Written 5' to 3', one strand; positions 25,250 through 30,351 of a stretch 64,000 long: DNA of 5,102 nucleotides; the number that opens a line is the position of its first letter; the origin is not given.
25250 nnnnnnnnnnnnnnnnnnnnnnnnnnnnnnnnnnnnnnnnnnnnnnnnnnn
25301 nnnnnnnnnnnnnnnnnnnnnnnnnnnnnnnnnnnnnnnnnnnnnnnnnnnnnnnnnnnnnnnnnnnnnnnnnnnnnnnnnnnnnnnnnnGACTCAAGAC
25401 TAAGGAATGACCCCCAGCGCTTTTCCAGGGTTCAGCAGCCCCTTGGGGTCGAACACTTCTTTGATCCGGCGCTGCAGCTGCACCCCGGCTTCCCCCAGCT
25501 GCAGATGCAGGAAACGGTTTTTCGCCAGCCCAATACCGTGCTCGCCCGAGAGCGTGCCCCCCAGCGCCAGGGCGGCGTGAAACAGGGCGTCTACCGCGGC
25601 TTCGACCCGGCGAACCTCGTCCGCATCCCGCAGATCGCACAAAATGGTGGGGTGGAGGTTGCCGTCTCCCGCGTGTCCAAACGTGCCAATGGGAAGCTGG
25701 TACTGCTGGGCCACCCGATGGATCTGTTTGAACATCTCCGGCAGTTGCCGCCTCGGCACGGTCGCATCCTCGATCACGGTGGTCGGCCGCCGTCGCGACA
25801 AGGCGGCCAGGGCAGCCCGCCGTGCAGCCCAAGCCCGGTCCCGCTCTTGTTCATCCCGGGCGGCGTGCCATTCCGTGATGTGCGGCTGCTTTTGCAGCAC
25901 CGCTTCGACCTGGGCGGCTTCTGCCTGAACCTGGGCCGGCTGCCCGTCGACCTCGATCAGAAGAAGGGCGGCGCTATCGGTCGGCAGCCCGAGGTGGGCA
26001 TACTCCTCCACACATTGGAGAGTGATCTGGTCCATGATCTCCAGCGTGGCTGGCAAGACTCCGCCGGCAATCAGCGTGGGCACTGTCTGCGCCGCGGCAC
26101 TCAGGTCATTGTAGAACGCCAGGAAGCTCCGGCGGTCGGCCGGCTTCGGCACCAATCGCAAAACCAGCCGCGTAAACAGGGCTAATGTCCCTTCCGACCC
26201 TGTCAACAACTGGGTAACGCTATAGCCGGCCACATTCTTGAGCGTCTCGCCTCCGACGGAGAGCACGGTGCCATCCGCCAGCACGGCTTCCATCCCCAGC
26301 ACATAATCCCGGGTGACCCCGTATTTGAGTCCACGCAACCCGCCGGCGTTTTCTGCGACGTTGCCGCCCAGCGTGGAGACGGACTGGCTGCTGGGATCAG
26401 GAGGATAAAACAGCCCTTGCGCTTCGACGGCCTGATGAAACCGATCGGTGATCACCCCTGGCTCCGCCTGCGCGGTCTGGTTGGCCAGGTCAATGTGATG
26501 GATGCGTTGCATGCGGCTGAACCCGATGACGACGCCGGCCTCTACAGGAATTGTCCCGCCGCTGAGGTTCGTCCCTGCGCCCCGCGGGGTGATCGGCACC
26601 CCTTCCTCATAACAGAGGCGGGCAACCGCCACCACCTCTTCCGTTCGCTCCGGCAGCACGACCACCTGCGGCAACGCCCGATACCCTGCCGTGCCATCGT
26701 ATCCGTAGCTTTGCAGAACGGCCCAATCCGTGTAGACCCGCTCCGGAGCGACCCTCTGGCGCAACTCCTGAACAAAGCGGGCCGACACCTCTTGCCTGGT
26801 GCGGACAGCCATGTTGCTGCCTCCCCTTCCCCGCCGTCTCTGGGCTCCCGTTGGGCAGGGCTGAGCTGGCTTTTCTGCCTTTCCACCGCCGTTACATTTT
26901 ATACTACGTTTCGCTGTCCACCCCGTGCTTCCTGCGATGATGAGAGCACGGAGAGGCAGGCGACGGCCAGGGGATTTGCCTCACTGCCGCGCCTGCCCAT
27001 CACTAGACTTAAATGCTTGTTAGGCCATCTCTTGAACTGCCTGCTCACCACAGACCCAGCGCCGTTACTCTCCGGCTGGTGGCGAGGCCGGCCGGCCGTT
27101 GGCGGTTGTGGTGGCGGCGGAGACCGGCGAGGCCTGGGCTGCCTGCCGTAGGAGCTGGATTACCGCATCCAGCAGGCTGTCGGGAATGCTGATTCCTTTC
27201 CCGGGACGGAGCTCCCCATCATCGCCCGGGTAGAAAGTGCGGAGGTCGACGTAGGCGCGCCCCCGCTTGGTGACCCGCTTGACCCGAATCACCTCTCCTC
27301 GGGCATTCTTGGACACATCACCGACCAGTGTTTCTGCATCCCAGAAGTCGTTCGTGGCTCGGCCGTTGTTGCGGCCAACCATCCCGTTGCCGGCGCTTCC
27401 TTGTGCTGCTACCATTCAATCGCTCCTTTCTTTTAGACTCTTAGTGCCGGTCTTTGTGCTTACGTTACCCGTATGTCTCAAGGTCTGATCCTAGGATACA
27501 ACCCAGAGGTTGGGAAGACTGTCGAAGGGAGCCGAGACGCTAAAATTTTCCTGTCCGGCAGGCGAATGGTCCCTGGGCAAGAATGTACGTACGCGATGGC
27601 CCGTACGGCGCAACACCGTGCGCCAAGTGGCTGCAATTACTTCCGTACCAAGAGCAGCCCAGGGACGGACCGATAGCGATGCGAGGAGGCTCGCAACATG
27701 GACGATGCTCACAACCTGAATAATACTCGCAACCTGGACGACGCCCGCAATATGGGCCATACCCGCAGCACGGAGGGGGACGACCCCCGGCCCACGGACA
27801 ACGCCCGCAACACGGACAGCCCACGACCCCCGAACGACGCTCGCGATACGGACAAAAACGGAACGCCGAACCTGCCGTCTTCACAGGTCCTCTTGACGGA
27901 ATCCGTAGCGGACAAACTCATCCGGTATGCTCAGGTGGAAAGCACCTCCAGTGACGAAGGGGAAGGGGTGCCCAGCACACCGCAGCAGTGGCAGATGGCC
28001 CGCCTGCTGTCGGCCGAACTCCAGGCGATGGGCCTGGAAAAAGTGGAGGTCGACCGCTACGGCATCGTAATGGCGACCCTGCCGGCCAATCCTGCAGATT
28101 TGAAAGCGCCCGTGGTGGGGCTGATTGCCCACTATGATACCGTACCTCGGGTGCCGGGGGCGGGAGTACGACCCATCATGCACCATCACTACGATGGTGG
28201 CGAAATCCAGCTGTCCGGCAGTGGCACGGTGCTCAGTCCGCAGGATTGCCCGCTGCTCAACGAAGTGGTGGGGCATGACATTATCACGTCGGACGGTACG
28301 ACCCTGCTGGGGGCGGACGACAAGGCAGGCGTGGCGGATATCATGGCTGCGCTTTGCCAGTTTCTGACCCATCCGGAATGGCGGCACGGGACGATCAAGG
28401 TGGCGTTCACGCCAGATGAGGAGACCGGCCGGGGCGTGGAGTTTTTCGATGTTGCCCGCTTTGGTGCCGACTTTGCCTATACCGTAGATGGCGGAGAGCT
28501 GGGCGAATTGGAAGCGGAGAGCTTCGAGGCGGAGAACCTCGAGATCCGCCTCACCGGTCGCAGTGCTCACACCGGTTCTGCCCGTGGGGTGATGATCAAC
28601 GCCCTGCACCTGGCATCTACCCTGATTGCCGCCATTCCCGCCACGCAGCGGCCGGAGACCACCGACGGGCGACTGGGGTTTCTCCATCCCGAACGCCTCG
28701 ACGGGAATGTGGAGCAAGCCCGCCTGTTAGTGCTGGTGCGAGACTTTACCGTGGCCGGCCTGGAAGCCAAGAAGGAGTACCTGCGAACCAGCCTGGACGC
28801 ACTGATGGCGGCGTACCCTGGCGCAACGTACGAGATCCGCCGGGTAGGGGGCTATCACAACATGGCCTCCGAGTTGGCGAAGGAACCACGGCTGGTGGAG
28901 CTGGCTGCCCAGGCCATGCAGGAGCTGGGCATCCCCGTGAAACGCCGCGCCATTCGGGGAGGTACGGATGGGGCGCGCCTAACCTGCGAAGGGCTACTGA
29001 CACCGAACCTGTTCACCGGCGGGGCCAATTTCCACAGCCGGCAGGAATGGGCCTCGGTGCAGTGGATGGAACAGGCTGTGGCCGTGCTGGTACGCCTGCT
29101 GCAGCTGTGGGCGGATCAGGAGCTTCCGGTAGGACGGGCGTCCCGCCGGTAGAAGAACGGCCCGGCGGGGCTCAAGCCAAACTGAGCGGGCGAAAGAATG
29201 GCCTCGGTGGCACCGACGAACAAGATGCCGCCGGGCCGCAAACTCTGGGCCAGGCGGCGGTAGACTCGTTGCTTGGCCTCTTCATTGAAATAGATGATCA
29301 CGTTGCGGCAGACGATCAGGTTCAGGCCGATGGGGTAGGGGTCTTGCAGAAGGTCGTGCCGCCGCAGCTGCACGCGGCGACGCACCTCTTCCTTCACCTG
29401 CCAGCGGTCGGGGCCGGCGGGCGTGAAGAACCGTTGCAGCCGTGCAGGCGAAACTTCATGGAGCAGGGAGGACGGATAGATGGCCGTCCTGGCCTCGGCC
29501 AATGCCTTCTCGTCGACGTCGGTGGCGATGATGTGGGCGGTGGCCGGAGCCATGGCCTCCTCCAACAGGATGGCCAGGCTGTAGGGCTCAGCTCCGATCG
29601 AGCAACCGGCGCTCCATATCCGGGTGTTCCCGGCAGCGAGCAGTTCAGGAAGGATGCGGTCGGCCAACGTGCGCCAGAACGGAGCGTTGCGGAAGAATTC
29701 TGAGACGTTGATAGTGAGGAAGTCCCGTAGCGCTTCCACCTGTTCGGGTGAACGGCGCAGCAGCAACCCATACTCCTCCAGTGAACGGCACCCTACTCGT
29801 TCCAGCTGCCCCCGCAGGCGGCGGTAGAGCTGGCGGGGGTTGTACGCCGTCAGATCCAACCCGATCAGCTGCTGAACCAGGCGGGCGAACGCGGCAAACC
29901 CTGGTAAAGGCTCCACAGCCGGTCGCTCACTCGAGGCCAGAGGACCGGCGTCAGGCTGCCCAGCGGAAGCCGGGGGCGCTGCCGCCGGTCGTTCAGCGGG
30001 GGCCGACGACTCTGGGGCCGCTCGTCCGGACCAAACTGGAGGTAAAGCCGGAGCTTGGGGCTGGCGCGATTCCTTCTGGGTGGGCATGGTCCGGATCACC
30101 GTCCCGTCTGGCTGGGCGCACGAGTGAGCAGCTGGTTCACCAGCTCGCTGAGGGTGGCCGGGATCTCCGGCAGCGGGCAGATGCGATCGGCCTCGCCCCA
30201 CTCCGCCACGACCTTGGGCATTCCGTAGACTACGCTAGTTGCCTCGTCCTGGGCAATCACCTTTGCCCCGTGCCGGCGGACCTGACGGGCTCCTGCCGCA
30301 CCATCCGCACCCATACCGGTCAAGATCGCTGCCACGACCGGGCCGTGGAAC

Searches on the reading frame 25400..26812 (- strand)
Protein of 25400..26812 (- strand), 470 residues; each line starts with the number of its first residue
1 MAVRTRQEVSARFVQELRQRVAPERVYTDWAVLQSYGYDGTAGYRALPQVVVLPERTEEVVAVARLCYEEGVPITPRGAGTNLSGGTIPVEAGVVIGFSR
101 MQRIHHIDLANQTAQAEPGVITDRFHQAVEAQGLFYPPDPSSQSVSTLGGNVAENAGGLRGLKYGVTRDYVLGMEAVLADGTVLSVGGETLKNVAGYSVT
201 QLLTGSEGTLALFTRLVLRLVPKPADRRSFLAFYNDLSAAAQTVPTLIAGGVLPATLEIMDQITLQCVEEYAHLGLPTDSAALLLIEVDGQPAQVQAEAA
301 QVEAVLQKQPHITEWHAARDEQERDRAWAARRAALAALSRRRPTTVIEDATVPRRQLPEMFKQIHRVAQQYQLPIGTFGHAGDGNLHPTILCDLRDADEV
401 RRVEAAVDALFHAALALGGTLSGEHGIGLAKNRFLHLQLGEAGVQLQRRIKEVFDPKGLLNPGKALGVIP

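Call 34: search_protein_families(library=pfam, proteins=[window:25400-26812:-])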
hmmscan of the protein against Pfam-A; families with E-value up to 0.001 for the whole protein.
window:25400-26812:- (470 aa): 2 families
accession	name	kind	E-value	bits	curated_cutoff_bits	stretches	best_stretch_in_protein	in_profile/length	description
PF02913.24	FAD-oxidase_C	-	1.3e-71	241.6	21.2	1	223-464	1-247/248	FAD linked oxidases, C-terminal domain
PF01565.28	FAD_binding_4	-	6e-43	146.3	26.4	1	48-186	1-138/139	FAD binding domain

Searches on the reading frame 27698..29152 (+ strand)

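Call 34: search_protein_families(library=pfam, proteins=[window:27698-29152:+])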
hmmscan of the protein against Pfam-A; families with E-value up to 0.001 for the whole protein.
window:27698-29152:+ (484 aa): 2 families
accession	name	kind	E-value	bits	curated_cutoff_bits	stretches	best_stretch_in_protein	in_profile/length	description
PF01546.33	Peptidase_M20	-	7.1e-17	62.4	24.6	1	206-469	34-205/206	Peptidase family M20/M25/M40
PF07687.19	M20_dimer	-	3e-06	27.6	21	1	281-364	9-97/107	Peptidase dimerisation domain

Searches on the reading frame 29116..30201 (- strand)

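Call 34: search_protein_families(library=pfam, proteins=[window:29116-30201:-])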
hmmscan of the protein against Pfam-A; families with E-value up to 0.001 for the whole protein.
window:29116-30201:- (361 aa): 4 families
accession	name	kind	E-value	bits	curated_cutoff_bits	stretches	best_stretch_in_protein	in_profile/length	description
PF01739.24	CheR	-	4.2e-52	176.9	27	1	165-340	1-185/195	CheR methyltransferase, SAM binding domain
PF03705.20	CheR_N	-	6.9e-12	45.3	27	1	101-152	2-53/53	CheR methyltransferase, all-alpha domain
PF13649.12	Methyltransf_25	-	5.7e-06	27.4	27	0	273-325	46-97/97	Methyltransferase domain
PF08242.18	Methyltransf_12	-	1.2e-05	26.3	30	1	221-327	20-98/98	Methyltransferase domain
